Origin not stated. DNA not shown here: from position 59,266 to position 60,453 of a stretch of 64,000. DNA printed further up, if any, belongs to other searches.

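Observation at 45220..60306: Orphan hybrid NRPS-PKS assembly line: CAL-CP-C-A(MT)-CP / KS-AT-KR-CP / KS-AT-CP-TE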

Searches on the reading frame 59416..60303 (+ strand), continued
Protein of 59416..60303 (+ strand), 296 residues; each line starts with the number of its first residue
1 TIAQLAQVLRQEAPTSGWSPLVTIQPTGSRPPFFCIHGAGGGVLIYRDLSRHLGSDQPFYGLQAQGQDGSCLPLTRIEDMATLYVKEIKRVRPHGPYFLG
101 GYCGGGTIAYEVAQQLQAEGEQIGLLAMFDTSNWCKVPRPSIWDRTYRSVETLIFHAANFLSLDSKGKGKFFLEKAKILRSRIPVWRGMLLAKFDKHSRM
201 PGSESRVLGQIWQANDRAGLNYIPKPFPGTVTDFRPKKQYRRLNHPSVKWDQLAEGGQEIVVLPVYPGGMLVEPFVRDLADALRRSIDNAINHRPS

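Call 69: find_related_loci(query=A1, collection=metagenome_contigs, flank=10000)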
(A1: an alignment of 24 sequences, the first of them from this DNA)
Query A1 (279 aa) in metagenome_contigs; peptide patterns used: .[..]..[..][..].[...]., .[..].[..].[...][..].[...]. (x = any residue, [..] = any of these).
600 stretches matched a pattern (row limit reached: there are more); 526 encode a relative of the query (tblastn E <= 1e-3); the best 80 are kept; 80 distinct loci.
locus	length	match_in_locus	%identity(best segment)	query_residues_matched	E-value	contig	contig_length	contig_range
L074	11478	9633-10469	97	1-279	0e+0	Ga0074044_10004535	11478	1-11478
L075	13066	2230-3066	81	1-279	2e-156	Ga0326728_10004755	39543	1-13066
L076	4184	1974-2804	73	2-278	4e-142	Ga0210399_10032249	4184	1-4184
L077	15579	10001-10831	73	1-278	1e-138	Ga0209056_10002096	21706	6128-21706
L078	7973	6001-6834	72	1-278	2e-137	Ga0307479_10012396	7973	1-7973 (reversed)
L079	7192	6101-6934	72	1-278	2e-137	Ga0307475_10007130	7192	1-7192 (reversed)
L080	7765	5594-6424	72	1-278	1e-136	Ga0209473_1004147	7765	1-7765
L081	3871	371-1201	72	1-278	6e-140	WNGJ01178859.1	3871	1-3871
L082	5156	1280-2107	69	3-278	6e-137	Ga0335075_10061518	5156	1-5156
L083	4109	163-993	72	1-278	9e-139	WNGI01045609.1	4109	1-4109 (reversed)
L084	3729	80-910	71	1-278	1e-138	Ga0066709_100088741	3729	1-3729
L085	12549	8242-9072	69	2-278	4e-135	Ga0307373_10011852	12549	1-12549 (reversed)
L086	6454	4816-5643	70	3-278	4e-135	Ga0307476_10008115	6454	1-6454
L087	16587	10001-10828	70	2-277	3e-134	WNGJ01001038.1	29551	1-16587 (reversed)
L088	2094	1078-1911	71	1-278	3e-143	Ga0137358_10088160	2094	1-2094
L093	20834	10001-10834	68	1-278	5e-131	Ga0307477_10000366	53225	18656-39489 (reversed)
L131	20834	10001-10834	66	1-278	6e-125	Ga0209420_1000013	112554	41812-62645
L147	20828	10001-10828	64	4-279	7e-122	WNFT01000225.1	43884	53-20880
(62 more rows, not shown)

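Call 73: search_protein_families(library=pfam, proteins=[L093:773-2092:+, L093:4909-6099:+, L093:6100-7422:+, L093:8054-9397:+, L093:9677-10843:+, L093:10961-11854:+, L093:11957-13003:+, L093:13047-14594:+, L093:14627-16207:-, L093:16200-17249:-], max_evalue=0.001)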
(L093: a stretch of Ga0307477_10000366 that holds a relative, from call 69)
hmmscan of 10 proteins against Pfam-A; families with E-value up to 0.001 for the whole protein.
L093:773-2092:+ (439 aa): 4 families
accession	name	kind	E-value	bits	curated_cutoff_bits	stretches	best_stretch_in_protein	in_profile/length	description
PF13692.12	Glyco_trans_1_4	-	4.1e-20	72.9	27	1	234-378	1-139/142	Glycosyl transferases group 1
PF00534.26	Glycos_transf_1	-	4.5e-19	69.1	26.4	1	223-386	4-160/172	Glycosyl transferases group 1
PF13439.12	Glyco_transf_4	-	1.1e-13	52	28.5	1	44-211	6-167/170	Glycosyltransferase Family 4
PF13579.12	Glyco_trans_4_4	-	3.1e-07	31.3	29.7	1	40-209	1-158/158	Glycosyl transferase 4-like domain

L093:4909-6099:+ (396 aa): 2 families
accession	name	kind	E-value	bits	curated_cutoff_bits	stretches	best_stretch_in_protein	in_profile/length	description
PF02786.22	CPSase_L_D2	-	0.00019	21.5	19.8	0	236-302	120-185/211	Carbamoyl-phosphate synthase L chain, ATP binding domain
PF15632.11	ATPgrasp_Ter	-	0.00034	20.8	29.1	1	231-326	29-115/131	ATP-grasp in the biosynthetic pathway with Ter operon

L093:6100-7422:+ (440 aa): 12 families
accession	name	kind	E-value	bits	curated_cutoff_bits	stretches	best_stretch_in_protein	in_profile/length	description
PF07992.20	Pyr_redox_2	-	9.9e-21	74.8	26.1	2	20-222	2-178/291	Pyridine nucleotide-disulphide oxidoreductase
PF13738.12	Pyr_redox_3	-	1e-17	64.8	30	1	23-232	2-218/305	Pyridine nucleotide-disulphide oxidoreductase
PF13434.12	Lys_Orn_oxgnase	-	5.6e-11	42.6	21.3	1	102-215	96-217/339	L-lysine 6-monooxygenase/L-ornithine 5-monooxygenase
PF01593.30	Amino_oxidase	-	1.4e-09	38.2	19.8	1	286-368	203-291/443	Flavin containing amine oxidoreductase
PF13454.12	NAD_binding_9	-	1.6e-09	38.4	21.8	1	22-154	1-154/155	FAD-NAD(P)-binding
PF01266.30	DAO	-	4.1e-07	30.3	27.9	0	20-48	1-28/353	FAD dependent oxidoreductase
PF00070.33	Pyr_redox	-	7.5e-07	30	22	0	188-222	1-35/82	Pyridine nucleotide-disulphide oxidoreductase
PF13450.12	NAD_binding_8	-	2.5e-05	24.9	21.9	1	23-48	1-25/68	NAD(P)-binding Rossmann-like domain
PF01946.23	Thi4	-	5.6e-05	22.9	26.2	1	17-54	16-53/235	Thi4 family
PF03486.20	HI0933_like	-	5.7e-05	23.1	50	0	20-48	2-29/244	HI0933-like protein Rossmann domain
PF01494.25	FAD_binding_3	-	7.2e-05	22.6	22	0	19-39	2-22/349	FAD binding domain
PF05834.18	Lycopene_cycl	-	7.8e-05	22.3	23.4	1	20-158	1-145/380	Lycopene cyclase protein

L093:8054-9397:+ (447 aa): 3 families
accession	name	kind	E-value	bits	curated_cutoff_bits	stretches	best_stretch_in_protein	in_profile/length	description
PF00535.33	Glycos_transf_2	-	2.3e-22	80.2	23.3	1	118-253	1-142/168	Glycosyl transferase family 2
PF13641.12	Glyco_tranf_2_3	-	1.7e-10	41.7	27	1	114-281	1-175/230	Glycosyltransferase like family 2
PF10111.15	Glyco_tranf_2_2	-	4.9e-09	36.5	27.3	1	143-220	27-107/276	Glycosyltransferase like family 2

L093:9677-10843:+ (388 aa): 3 families
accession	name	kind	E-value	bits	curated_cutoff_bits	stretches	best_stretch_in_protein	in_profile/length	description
PF00975.26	Thioesterase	-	1.1e-26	95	26.4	1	127-226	2-102/226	Thioesterase domain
PF00550.31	PP-binding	-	6.4e-19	68.4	20.8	1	41-103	2-66/67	Phosphopantetheine attachment site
PF00561.26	Abhydrolase_1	-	7.4e-05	23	25.8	1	126-261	1-132/245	alpha/beta hydrolase fold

L093:10961-11854:+ (297 aa): 1 family
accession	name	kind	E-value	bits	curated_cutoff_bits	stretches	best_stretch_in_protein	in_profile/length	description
PF01063.24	Aminotran_4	-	4.4e-41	141.6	28.5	1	49-273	2-223/223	Amino-transferase class IV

L093:11957-13003:+ (348 aa): 5 families
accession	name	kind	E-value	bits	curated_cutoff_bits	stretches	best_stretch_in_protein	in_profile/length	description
PF00975.26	Thioesterase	-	5.4e-26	92.6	26.4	1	96-336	2-219/226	Thioesterase domain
PF00550.31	PP-binding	-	2.1e-12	47.5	20.8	1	12-74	2-66/67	Phosphopantetheine attachment site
PF12697.13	Abhydrolase_6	-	1.4e-08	36.1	26.3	1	97-307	1-169/217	Alpha/beta hydrolase family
PF00561.26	Abhydrolase_1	-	6.2e-07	29.8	25.8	1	96-217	2-123/245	alpha/beta hydrolase fold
PF12146.15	Hydrolase_4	-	2.7e-06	27.3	27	1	97-199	7-116/239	Serine aminopeptidase, S33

L093:13047-14594:+ (515 aa): 2 families
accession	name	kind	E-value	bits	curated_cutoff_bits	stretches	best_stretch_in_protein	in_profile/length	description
PF02776.23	TPP_enzyme_N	-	3.7e-30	104.6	26.8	1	1-106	1-106/119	Thiamine pyrophosphate enzyme, N-terminal TPP binding domain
PF02775.26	TPP_enzyme_C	-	1.6e-24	86.9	21.9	1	379-513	20-151/151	Thiamine pyrophosphate enzyme, C-terminal TPP binding domain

L093:14627-16207:- (526 aa): 2 families
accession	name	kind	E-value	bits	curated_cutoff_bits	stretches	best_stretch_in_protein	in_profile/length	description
PF00501.34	AMP-binding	-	2.8e-86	290.2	29.9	1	24-379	4-384/384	AMP-binding enzyme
PF13193.12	AMP-binding_C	-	1.5e-15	58.3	24.5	1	429-506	1-76/76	AMP-binding enzyme C-terminal domain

L093:16200-17249:- (349 aa): 1 family
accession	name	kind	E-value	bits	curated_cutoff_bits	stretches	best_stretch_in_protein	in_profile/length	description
PF04204.22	HTS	-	1.1e-72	245.1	27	1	22-334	23-296/298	Homoserine O-succinyltransferase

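Call 74: search_protein_families(library=pfam, proteins=[L087:605-1570:-, L087:2811-3299:-, L087:5690-6412:-, L087:9728-10852:+, L087:11124-12470:+, L087:12693-13481:+, L087:13948-15009:+, L087:15174-16586:+, L093:17294-18595:-, L093:18573-19817:-], max_evalue=0.001)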
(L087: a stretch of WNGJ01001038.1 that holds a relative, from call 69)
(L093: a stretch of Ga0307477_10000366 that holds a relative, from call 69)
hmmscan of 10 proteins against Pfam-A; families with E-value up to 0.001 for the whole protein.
L087:605-1570:- (321 aa): 1 family
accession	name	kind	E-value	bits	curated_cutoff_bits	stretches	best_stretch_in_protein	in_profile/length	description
PF01522.26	Polysacc_deac_1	-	2.8e-25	89.1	23.1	1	115-226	6-106/124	Polysaccharide deacetylase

L087:2811-3299:- (162 aa): 5 families
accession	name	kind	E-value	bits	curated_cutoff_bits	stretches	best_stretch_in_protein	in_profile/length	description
PF00132.30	Hexapep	-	8.3e-22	76.4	27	2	104-138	2-36/36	Bacterial transferase hexapeptide (six repeats)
PF25084.1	LbH_EIF2B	-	9.1e-09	35.7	54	1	9-74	26-89/105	EIF2B subunit epsilon LbH domain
PF14602.12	Hexapep_2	-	2e-06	27.8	27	0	111-136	9-32/34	Hexapeptide repeat of succinyl-transferase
PF24894.1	Hexapep_GlmU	-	8.5e-05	23.1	23.3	0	7-38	54-85/104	GlmU-like, C-terminal hexapeptide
PF25087.1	GMPPB_C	-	0.0006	19.9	39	0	40-75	5-40/110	GMPPB C-terminal domain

L087:5690-6412:- (240 aa): 1 family
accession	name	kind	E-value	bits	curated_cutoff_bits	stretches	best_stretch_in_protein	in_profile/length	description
PF02357.24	NusG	-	1.3e-19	71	22.2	1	56-149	1-93/93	Transcription termination factor nusG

L087:9728-10852:+ (374 aa): 5 families
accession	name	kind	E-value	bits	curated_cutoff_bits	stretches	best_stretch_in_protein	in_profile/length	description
PF00975.26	Thioesterase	-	1e-28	101.6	26.4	1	111-208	4-102/226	Thioesterase domain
PF00550.31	PP-binding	-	2.2e-17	63.5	20.8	1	23-85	2-66/67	Phosphopantetheine attachment site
PF00561.26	Abhydrolase_1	-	7.8e-10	39.3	25.8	1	108-209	1-104/245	alpha/beta hydrolase fold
PF12697.13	Abhydrolase_6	-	9.1e-08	33.5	26.3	1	111-337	2-205/217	Alpha/beta hydrolase family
PF12146.15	Hydrolase_4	-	0.00022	21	27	1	140-219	44-121/239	Serine aminopeptidase, S33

L087:11124-12470:+ (448 aa): 8 families
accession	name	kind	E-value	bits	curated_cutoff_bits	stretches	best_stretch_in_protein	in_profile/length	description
PF13738.12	Pyr_redox_3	-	2.1e-20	73.6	30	1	35-237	2-201/305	Pyridine nucleotide-disulphide oxidoreductase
PF07992.20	Pyr_redox_2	-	2.9e-13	50.3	26.1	1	32-236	2-178/291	Pyridine nucleotide-disulphide oxidoreductase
PF13434.12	Lys_Orn_oxgnase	-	2.3e-08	34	21.3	1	146-233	131-223/339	L-lysine 6-monooxygenase/L-ornithine 5-monooxygenase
PF00070.33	Pyr_redox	-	8.4e-08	33.1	22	1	202-238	1-36/82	Pyridine nucleotide-disulphide oxidoreductase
PF13454.12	NAD_binding_9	-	1.5e-06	28.7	21.8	0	113-168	91-154/155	FAD-NAD(P)-binding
PF01494.25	FAD_binding_3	-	0.00027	20.7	22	0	32-59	3-30/349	FAD binding domain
PF13450.12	NAD_binding_8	-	0.00035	21.2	21.9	0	35-58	1-24/68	NAD(P)-binding Rossmann-like domain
PF13241.12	NAD_binding_7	-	0.00064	20.7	22.1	0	198-234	5-41/104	Putative NAD(P)-binding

L087:12693-13481:+ (262 aa): 5 families
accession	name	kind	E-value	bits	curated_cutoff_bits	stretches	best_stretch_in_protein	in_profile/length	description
PF01053.26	Cys_Met_Meta_PP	-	1e-74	251.9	27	1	4-226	1-219/381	Cys/Met metabolism PLP-dependent enzyme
PF01041.23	DegT_DnrJ_EryC1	-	2.5e-10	40.6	19.8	1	48-183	16-149/360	DegT/DnrJ/EryC1/StrS aminotransferase family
PF00266.25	Aminotran_5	-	4.9e-09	36.1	21.5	1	133-213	129-210/371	Aminotransferase class-V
PF00155.27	Aminotran_1_2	-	5.4e-09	36.1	19.7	1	52-220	35-235/361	Aminotransferase class I and II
PF02347.22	GDC-P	-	0.00013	21.4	26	1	142-205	196-259/429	Glycine cleavage system P-protein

L087:13948-15009:+ (353 aa): 1 family
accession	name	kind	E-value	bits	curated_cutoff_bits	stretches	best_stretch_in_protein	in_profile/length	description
PF04204.22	HTS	-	3.7e-74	249.9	27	1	24-335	23-297/298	Homoserine O-succinyltransferase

L087:15174-16586:+ (471 aa): 1 family
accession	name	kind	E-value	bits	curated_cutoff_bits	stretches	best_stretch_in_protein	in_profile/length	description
PF00501.34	AMP-binding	-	1.3e-84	284.7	29.9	1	24-385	4-384/384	AMP-binding enzyme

L093:17294-18595:- (433 aa): 5 families
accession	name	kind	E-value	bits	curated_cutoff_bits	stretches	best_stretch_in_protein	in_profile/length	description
PF01053.26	Cys_Met_Meta_PP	-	8.1e-127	423.3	27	1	13-429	1-380/381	Cys/Met metabolism PLP-dependent enzyme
PF01041.23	DegT_DnrJ_EryC1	-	2.3e-08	34.1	19.8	1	57-192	16-149/360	DegT/DnrJ/EryC1/StrS aminotransferase family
PF00266.25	Aminotran_5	-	8.5e-08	32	21.5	1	142-221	129-209/371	Aminotransferase class-V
PF00155.27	Aminotran_1_2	-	2.3e-07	30.8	19.7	1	61-233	35-236/361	Aminotransferase class I and II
PF01212.27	Beta_elim_lyase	-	0.00042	20.2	27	1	65-317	30-268/288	Beta-eliminating lyase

L093:18573-19817:- (414 aa): 6 families
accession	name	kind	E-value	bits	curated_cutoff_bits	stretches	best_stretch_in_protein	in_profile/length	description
PF13738.12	Pyr_redox_3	-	1.8e-19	70.6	30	1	6-208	2-201/305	Pyridine nucleotide-disulphide oxidoreductase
PF07992.20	Pyr_redox_2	-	2.1e-15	57.4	26.1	1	4-207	3-178/291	Pyridine nucleotide-disulphide oxidoreductase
PF00070.33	Pyr_redox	-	6.8e-09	36.6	22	1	173-207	1-35/82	Pyridine nucleotide-disulphide oxidoreductase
PF13434.12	Lys_Orn_oxgnase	-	2.3e-08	34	21.3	1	123-206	141-225/339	L-lysine 6-monooxygenase/L-ornithine 5-monooxygenase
PF13454.12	NAD_binding_9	-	1.7e-06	28.5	21.8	1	5-139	1-154/155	FAD-NAD(P)-binding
PF13450.12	NAD_binding_8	-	0.00073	20.2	21.9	0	6-30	1-25/68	NAD(P)-binding Rossmann-like domain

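Call 77: search_protein_representatives(alignment_id=A1)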
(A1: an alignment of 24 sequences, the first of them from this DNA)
Query: 24 sequences, 279 profile positions. Proteins with E-value up to 0.001 (for the whole library): 46600; up to 1e-10: 36081; up to 1e-30: 13209. The best 150 are listed.
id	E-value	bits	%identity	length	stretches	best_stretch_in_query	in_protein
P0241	1.6e-147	506.8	-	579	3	1-278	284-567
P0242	7.2e-136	468.5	-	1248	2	3-276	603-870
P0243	7.6e-129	445.5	-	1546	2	4-275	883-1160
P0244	4.6e-124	429.8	-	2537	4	3-133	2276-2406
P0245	7.6e-124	429.1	-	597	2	5-277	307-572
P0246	1.2e-121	422.0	-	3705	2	3-277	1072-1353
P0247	7.9e-121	419.2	-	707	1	1-277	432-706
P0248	2.2e-120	417.8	-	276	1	8-279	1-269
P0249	3.3e-120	417.2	-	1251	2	3-276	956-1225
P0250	7.3e-120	416.0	-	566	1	2-278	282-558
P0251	7.3e-120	416.0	-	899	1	3-278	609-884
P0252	1.1e-118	412.2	-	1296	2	3-278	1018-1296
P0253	2.9e-118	410.8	-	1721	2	3-278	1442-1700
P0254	5.8e-118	409.8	-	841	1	2-275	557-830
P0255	1.0e-117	409.0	-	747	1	3-278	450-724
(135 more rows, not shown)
